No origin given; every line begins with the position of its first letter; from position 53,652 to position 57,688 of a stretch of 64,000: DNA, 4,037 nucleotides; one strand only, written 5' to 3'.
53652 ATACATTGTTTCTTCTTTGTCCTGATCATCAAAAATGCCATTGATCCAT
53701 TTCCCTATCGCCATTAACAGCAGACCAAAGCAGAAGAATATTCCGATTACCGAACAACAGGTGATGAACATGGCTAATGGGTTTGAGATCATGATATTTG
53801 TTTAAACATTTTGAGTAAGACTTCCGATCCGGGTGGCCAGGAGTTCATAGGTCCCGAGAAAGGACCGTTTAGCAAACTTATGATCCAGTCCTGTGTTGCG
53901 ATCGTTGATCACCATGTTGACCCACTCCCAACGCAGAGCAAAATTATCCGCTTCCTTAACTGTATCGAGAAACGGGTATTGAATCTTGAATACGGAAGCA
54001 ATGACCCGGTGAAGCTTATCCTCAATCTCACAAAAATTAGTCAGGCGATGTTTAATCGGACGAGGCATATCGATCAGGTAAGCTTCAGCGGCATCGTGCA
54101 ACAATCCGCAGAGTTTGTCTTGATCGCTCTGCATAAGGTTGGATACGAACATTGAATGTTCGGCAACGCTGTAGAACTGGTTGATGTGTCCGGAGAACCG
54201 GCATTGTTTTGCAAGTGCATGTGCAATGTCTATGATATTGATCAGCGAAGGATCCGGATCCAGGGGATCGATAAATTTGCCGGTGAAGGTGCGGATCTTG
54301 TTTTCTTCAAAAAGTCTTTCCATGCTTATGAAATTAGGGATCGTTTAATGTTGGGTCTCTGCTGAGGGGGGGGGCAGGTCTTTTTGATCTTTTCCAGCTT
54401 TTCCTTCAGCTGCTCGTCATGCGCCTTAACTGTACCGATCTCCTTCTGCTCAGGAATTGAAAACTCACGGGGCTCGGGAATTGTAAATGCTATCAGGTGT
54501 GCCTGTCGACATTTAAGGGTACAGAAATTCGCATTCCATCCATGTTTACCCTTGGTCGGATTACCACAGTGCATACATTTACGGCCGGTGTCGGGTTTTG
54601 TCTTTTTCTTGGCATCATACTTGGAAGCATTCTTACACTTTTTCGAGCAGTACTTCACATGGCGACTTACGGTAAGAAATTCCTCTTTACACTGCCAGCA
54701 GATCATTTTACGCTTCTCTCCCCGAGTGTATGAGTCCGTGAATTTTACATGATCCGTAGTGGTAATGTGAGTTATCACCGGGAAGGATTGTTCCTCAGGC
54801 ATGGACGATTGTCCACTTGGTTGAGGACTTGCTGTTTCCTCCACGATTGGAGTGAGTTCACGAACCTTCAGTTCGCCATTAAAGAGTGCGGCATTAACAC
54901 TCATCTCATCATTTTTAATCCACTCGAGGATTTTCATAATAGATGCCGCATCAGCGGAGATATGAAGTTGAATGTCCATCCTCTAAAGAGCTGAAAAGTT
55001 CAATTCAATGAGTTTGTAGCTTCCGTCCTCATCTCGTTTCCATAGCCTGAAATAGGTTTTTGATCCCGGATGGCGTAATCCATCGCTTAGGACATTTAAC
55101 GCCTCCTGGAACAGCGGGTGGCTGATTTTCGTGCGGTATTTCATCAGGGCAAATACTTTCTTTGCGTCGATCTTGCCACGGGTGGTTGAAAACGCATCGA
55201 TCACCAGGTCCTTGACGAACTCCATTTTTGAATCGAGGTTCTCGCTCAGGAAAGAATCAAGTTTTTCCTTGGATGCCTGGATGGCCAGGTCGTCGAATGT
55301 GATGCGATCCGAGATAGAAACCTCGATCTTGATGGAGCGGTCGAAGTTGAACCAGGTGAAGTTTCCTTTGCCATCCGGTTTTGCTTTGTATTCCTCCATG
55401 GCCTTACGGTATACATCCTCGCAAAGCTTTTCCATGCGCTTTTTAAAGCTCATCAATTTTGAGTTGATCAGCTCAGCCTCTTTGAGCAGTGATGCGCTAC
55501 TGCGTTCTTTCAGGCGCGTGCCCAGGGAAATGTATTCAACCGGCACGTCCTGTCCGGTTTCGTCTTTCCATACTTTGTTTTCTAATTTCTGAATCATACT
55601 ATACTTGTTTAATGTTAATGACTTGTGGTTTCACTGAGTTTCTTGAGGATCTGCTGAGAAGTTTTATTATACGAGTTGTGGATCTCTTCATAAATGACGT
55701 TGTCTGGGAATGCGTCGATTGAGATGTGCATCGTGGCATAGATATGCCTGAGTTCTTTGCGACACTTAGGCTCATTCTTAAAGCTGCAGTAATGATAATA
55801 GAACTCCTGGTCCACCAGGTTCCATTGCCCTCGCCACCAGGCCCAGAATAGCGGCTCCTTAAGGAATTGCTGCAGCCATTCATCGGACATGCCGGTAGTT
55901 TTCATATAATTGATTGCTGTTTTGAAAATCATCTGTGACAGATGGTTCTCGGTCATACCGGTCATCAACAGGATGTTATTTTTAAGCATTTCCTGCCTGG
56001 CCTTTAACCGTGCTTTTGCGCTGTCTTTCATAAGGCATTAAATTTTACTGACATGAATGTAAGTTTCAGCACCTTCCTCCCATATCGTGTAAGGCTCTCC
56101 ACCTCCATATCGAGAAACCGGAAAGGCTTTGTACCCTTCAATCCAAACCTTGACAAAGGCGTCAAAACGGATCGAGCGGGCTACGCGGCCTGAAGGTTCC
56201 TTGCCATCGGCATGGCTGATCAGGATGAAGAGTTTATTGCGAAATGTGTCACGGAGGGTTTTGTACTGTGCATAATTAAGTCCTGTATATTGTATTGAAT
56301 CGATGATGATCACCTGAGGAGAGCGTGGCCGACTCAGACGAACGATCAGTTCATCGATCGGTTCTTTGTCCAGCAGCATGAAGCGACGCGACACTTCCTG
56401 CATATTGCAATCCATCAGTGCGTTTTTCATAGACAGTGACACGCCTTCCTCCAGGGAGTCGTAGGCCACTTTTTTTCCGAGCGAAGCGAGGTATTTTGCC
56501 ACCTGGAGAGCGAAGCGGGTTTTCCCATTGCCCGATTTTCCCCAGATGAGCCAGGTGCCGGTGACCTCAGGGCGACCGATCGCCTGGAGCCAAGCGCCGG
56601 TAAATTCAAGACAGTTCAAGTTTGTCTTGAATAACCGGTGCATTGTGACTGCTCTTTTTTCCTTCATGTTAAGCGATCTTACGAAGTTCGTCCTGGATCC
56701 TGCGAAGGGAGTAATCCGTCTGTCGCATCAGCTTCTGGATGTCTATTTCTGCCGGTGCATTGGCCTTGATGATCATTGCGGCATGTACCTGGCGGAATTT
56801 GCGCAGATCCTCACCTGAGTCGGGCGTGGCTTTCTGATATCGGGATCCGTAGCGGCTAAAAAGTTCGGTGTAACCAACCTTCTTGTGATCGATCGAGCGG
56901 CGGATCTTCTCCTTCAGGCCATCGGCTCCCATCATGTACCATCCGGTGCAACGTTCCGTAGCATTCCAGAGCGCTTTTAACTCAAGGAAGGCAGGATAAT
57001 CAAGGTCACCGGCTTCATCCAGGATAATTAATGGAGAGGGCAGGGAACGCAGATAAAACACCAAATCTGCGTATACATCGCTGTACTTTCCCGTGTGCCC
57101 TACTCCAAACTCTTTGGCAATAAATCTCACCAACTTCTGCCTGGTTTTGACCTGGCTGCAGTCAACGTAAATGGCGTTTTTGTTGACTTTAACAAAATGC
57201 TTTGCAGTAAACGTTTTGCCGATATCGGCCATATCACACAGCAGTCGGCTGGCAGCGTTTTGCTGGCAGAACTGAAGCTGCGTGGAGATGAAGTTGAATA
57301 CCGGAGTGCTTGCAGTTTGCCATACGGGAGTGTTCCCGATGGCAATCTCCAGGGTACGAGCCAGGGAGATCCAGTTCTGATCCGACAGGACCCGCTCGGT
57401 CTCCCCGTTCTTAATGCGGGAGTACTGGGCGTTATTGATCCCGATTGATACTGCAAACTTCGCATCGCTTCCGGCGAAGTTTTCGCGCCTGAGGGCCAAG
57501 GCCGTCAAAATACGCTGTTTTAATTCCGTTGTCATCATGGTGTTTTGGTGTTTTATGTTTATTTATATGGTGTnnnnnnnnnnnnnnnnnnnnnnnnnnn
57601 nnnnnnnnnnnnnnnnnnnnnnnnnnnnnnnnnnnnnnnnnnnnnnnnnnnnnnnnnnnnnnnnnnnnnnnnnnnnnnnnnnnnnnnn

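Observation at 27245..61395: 34.1-kb Mu-like transposable prophage caught inside an AAA-ATPase gene with a 5-bp target duplication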

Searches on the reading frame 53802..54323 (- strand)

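Call 18: search_protein_families(library=phrogs, proteins=[window:53802-54323:-], max_evalue=0.001)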
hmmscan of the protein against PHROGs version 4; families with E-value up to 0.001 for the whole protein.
window:53802-54323:- (173 aa): 6 families
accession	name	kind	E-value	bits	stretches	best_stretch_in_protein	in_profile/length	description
phrog_318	-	other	2.6e-50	172.8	1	8-142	98-231/296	deoxyribonucleoside 5' monophosphate phosphatase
phrog_8467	-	other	3.6e-34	119.1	1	7-143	22-157/195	deoxyribonucleoside 5' monophosphate phosphatase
phrog_20276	-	unknown function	1.1e-19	71.8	1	10-109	4-102/103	-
phrog_21461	-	other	1.2e-11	45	1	10-57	4-51/52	phosphohydrolase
phrog_6402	-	other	1.4e-11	45.5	1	76-143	2-69/111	deoxyribonucleoside 5' monophosphate phosphatase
phrog_6047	-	unknown function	0.00011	23.3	1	41-107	21-92/186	-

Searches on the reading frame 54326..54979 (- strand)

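Call 18: search_protein_families(library=phrogs, proteins=[window:54326-54979:-], max_evalue=0.001)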
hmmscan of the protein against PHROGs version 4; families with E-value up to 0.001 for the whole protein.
window:54326-54979:- (217 aa): 2 families
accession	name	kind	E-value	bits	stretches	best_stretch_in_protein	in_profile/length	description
phrog_16925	-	unknown function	0.00012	23.3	0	134-198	7-73/151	-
phrog_1333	-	unknown function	0.00021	22.4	0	89-126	98-135/166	-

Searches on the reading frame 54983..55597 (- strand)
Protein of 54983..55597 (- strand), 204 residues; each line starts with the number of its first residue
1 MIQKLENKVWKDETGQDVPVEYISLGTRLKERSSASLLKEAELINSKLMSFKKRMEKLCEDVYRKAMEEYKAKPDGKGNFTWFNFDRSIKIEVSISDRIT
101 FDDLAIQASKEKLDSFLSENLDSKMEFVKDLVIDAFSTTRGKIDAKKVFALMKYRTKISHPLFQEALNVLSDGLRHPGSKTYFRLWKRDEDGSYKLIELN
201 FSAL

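Call 8: search_protein_families(library=phrogs, proteins=[window:54983-55597:-], max_evalue=0.001)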
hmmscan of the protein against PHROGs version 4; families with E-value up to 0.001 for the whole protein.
window:54983-55597:- (204 aa): 1 family
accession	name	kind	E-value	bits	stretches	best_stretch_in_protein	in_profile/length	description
phrog_846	-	unknown function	1e-38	134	1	3-203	6-206/207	-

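Call 84: search_protein_families(library=pfam, proteins=[window:54983-55597:-], max_evalue=0.01)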
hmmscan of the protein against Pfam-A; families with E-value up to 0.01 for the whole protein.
window:54983-55597:- (204 aa): 2 families
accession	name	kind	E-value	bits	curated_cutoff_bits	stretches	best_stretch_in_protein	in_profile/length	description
PF11363.13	DUF3164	-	2.6e-31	109.2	23.7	1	10-202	2-193/194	Protein of unknown function (DUF3164)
PF08643.16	DUF1776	-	0.0086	16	25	0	11-73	181-245/294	Fungal family of unknown function (DUF1776)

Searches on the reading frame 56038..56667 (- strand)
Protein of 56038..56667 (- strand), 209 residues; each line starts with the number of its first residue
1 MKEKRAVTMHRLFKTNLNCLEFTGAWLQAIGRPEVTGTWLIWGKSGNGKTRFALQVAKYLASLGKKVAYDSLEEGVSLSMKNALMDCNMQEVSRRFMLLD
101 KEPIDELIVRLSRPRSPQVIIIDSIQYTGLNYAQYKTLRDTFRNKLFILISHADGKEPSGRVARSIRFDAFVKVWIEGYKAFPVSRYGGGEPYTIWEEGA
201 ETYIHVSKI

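Call 8: search_protein_families(library=phrogs, proteins=[window:56038-56667:-], max_evalue=0.001)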
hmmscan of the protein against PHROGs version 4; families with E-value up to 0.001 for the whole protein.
window:56038-56667:- (209 aa): 3 families
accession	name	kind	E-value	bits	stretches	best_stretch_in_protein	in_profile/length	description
phrog_6891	-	other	1.7e-69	235.8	1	4-201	10-211/310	ATPase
phrog_239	-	DNA, RNA and nucleotide metabolism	3.3e-05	24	1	38-85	360-408/801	DNA primase/helicase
phrog_1366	-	unknown function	0.00034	21.2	1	39-125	17-98/307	-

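Call 84: search_protein_families(library=pfam, proteins=[window:56038-56667:-], max_evalue=0.01)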
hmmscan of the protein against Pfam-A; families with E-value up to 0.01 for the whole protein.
window:56038-56667:- (209 aa): 4 families
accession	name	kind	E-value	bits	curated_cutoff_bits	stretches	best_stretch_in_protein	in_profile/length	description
PF06745.19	ATPase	-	0.00074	19.4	26.6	0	38-104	21-91/231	KaiC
PF01656.29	CbiA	-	0.0045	17.4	25.4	1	43-69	6-32/125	CobQ/CobB/MinD/ParA nucleotide binding domain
PF01637.24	ATPase_2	-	0.0053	17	33.2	1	39-129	23-123/225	ATPase domain predominantly from Archaea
PF00004.35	AAA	-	0.009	16.9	21.2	0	40-132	2-73/131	ATPase family associated with various cellular activities (AAA)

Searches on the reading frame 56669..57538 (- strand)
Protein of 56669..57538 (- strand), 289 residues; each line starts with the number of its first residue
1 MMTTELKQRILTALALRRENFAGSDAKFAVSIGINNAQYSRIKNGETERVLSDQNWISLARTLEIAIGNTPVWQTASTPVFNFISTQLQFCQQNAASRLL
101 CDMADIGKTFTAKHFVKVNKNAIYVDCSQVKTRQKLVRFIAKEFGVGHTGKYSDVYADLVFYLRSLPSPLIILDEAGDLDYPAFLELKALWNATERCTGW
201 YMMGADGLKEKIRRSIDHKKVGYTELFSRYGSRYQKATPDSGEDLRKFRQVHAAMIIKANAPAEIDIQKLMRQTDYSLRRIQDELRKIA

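Call 5: search_protein_families(library=pfam, proteins=[window:56669-57538:-], max_evalue=0.01)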
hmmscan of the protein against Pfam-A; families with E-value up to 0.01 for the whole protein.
window:56669-57538:- (289 aa): 2 families
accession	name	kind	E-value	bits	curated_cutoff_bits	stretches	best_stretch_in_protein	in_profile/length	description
PF13401.12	AAA_22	-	1.4e-09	38.8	27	1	106-199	16-117/130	AAA domain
PF01381.28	HTH_3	-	0.0054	17.2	23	0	19-65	6-50/55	Helix-turn-helix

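Call 8: search_protein_families(library=phrogs, proteins=[window:56669-57538:-], max_evalue=0.001)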
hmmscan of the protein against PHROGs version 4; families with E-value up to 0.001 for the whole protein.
window:56669-57538:- (289 aa): 1 family
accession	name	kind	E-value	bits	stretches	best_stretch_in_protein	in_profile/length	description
phrog_296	-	integration and excision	2.1e-32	113.6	1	1-288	219-498/626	DNA transposition protein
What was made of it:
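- On Mu-like transposable phages (Mu / 'Saltoviridae' sense): The gene at 56669-57538 hits AAA_22 (call 5) and phrog_296 at E 2e-32 (call 8).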
